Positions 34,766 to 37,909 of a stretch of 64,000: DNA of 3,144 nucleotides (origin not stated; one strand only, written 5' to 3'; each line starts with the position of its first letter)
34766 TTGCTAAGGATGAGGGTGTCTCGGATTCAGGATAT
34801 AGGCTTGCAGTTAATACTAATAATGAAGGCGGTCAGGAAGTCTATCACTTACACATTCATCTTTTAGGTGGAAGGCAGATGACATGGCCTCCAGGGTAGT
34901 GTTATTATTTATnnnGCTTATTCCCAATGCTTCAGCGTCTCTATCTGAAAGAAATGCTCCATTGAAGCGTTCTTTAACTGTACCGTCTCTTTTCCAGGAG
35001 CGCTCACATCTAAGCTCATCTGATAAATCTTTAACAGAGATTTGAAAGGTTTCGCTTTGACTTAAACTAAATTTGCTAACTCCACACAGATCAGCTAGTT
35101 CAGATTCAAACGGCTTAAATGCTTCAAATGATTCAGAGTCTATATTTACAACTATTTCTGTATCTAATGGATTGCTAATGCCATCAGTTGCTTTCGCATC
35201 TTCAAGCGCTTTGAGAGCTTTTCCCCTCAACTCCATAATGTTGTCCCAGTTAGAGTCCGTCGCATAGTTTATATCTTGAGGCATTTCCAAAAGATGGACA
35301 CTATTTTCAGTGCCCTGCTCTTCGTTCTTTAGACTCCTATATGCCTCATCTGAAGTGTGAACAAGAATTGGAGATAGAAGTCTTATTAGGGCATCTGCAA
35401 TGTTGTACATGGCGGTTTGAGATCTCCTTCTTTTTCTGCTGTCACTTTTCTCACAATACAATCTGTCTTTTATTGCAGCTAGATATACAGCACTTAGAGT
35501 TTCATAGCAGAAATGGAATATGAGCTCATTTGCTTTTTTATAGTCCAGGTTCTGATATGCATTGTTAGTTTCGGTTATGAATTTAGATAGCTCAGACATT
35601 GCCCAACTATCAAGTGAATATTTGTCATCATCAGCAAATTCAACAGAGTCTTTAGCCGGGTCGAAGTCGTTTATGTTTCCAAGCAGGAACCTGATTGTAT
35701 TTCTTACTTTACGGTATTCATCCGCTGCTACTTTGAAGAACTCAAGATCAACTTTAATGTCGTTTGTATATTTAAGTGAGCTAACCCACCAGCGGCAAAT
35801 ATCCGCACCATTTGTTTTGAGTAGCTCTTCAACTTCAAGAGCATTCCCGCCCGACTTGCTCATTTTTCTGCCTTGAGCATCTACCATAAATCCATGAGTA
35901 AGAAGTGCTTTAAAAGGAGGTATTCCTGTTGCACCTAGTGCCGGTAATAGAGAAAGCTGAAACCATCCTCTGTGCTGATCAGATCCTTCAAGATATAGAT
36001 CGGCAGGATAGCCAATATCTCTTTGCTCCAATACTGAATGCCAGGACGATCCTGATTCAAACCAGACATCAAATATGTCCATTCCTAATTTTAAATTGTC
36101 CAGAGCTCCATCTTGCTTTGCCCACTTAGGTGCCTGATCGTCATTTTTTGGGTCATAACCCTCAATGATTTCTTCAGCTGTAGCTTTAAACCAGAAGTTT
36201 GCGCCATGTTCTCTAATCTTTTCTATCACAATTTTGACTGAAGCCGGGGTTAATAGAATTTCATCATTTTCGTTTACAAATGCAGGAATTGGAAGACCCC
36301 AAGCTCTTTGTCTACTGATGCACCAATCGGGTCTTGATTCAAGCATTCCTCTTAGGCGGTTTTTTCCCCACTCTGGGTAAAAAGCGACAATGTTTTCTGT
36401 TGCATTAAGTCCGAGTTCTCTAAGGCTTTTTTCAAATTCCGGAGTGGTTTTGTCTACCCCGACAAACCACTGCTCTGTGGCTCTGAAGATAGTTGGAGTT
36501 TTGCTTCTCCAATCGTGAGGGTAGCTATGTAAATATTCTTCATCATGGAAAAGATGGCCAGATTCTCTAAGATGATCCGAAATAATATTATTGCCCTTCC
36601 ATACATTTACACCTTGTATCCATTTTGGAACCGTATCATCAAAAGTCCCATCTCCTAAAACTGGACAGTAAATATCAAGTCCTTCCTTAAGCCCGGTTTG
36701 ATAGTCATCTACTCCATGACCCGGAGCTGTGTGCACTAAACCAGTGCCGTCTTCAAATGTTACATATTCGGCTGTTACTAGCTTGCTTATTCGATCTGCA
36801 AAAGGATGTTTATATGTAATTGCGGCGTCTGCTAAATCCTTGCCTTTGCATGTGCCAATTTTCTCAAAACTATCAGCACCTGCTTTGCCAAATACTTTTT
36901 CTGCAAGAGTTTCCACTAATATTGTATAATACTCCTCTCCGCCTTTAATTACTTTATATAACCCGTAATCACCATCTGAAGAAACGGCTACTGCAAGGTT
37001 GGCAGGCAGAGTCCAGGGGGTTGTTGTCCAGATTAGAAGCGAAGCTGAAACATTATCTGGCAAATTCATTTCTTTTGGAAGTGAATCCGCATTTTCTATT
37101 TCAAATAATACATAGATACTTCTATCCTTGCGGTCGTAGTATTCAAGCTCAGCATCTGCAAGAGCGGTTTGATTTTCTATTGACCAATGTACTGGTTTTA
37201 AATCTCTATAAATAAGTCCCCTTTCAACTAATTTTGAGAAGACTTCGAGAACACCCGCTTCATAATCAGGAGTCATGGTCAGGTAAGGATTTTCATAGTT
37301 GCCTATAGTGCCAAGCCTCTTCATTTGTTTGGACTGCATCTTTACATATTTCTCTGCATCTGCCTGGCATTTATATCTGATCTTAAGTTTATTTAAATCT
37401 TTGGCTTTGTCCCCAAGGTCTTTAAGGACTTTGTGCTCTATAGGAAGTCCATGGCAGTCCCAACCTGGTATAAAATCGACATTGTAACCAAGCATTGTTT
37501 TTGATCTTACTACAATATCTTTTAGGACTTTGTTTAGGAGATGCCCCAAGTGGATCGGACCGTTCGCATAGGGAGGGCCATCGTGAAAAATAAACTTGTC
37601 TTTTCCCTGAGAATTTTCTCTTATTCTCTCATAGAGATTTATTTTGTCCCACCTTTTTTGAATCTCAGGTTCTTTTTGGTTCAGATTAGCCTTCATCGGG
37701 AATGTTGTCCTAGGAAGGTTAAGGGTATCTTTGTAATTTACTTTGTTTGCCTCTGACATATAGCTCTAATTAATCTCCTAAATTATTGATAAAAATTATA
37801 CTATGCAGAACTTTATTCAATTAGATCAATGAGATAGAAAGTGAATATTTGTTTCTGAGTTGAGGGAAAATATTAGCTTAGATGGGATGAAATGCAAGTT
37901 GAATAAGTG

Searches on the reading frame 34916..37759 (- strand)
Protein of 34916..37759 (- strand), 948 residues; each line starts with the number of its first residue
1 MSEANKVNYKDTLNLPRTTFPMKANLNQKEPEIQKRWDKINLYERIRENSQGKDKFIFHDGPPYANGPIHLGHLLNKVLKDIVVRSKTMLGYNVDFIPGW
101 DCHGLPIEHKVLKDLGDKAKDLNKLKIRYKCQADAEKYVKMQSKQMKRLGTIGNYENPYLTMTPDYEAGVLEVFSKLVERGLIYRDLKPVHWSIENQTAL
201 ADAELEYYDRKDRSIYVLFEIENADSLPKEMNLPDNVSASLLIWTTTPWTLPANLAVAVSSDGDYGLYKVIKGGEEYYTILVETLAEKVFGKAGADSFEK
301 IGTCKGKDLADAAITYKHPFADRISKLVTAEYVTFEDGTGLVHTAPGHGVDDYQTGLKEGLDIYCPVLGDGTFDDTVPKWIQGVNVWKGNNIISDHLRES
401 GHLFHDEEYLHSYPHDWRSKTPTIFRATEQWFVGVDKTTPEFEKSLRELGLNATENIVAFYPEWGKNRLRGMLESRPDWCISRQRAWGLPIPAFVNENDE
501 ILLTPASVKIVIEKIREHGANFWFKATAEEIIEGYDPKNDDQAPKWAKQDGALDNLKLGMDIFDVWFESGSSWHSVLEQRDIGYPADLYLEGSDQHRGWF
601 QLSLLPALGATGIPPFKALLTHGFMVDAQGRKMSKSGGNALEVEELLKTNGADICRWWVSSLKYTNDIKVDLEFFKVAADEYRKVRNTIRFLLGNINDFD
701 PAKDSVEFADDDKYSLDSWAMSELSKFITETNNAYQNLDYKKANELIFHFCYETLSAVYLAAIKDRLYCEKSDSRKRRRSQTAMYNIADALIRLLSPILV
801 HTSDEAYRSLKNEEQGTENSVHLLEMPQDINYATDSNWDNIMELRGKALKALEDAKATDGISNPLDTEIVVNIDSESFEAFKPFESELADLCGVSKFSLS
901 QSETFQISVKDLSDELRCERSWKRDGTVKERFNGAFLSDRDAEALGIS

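Call 18: find_homologous_proteins(query=window:34916-37759:-, max_evalue=1e-50)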
Query window:34916-37759:- (948 aa): 8000 proteins with E <= 1e-50 among 8000 candidates; the best 120 are listed.
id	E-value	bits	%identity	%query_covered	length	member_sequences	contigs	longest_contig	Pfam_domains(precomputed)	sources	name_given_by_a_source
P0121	0.0e+0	2214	100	100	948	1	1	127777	PF09334.18,PF01406.26,PF08264.20,PF01921.25,PF00133.29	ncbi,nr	ncbi:MAG: isoleucine--tRNA ligase [Thermodesulfobacteriota bacterium]|nr:MAG: isoleucine--tRNA ligas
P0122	0.0e+0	1997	89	100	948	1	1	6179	PF09334.18,PF01406.26,PF08264.20,PF01921.25,PF00133.29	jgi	-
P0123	0.0e+0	1997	89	100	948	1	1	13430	PF09334.18,PF01406.26,PF08264.20,PF01921.25,PF00133.29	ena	-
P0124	0.0e+0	1965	87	100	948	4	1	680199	PF09334.18,PF01406.26,PF08264.20,PF01921.25,PF00133.29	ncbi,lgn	-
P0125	0.0e+0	1965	87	100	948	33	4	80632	PF09334.18,PF01406.26,PF08264.20,PF01921.25,PF00133.29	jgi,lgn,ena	-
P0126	0.0e+0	1960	87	100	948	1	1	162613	PF09334.18,PF01406.26,PF08264.20,PF01921.25,PF00133.29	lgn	-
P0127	0.0e+0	1944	86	100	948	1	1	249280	PF09334.18,PF01406.26,PF08264.20,PF01921.25,PF00133.29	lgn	-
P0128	0.0e+0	1941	86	100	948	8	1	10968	PF09334.18,PF01406.26,PF08264.20,PF01921.25,PF00133.29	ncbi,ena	-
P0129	0.0e+0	1922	85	100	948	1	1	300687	PF09334.18,PF01406.26,PF08264.20,PF01921.25,PF00133.29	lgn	-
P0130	0.0e+0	1916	85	100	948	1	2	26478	PF09334.18,PF01406.26,PF08264.20,PF13603.13,PF01921.25,PF00133.29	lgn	-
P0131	0.0e+0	1914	84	100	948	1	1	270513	PF09334.18,PF01406.26,PF08264.20,PF01921.25,PF00133.29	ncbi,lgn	-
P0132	0.0e+0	1910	85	100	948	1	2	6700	PF09334.18,PF01406.26,PF08264.20,PF01921.25,PF00133.29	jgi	-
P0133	0.0e+0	1902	84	100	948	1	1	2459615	PF09334.18,PF01406.26,PF08264.20,PF01921.25,PF00133.29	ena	-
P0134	0.0e+0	1892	84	100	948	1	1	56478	PF09334.18,PF01406.26,PF08264.20,PF01921.25,PF00133.29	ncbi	-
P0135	0.0e+0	1889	83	100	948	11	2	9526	PF09334.18,PF01406.26,PF08264.20,PF01921.25,PF00133.29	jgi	-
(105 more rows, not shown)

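Call 19: find_encoding_contigs(protein=P0121, flank=10000, max_places=3)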
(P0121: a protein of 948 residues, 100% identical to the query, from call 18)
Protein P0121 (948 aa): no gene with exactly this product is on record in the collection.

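Call 39: search_protein_families(library=ncbifam, proteins=[L005:12413-13486:+], max_evalue=10)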
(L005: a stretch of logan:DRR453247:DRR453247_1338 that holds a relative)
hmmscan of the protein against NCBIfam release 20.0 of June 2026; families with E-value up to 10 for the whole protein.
L005:12413-13486:+ (358 aa): 22 families
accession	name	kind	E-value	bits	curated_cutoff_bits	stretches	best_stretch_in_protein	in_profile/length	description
TIGR02276.1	beta_rpt_yvtn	repeat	2.3e-63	209.9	27.85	7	230-271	1-41/42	beta-propeller repeat protein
TIGR03866.1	PQQ_ABC_repeats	subfamily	2.5e-51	174.6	287.3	2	149-304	11-165/310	PQQ-dependent catabolism-associated beta-propeller protein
NF052340.1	hydrazine_beta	equivalog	5.9e-36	124.3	560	4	97-231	35-172/372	hydrazine synthase subunit beta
NF052280.1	7_blade_YncE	equivalog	4.3e-31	107.9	400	4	110-196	231-316/338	7-bladed beta-propeller protein YncE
NF052460.1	L-NosZ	equivalog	1.4e-27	96.4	700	3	160-288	155-282/480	clade III lactonase-type nitrous-oxide reductase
NF052342.1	hydrazine_BC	exception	1.1e-26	93.2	1250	3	139-276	41-180/690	hydrazine synthase subunit beta-gamma fusion subunit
NF048007.1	MmpL3Stblzr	equivalog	1.5e-23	83.6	600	3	31-120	246-334/366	MmpL3/TtfA transport complex stabilizer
NF008258.1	PRK11028.1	equivalog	6.3e-14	51.8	370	2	93-296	34-261/330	6-phosphogluconolactonase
TIGR03907.1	QH_beta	equivalog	2.5e-10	40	223.2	4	151-210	4-64/338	quinohemoprotein amine dehydrogenase subunit beta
NF050136.1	PGL_lacton_Staph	exception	3.9e-07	29.4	500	2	172-296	182-320/341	6-phosphogluconolactonase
NF038117.1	choice_anch_I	subfamily_domain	1.1e-06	27.8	300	3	30-71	72-113/458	choice-of-anchor I family protein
NF053768.1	CIS12_fam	equivalog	3.9e-06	25.8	860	2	41-193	32-182/715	CIS12 family contractile injection system protein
NF038015.2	AztD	exception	5.4e-05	22.1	400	3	105-144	314-353/356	zinc metallochaperone AztD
NF041516.1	PA2928_fam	subfamily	6.5e-05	22.5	70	3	244-296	315-359/376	PA2928 family protein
NF033207.2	midcut_by_XrtH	subfamily_domain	0.00011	22.3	45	1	319-353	32-63/175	midcut-by-XrtH protein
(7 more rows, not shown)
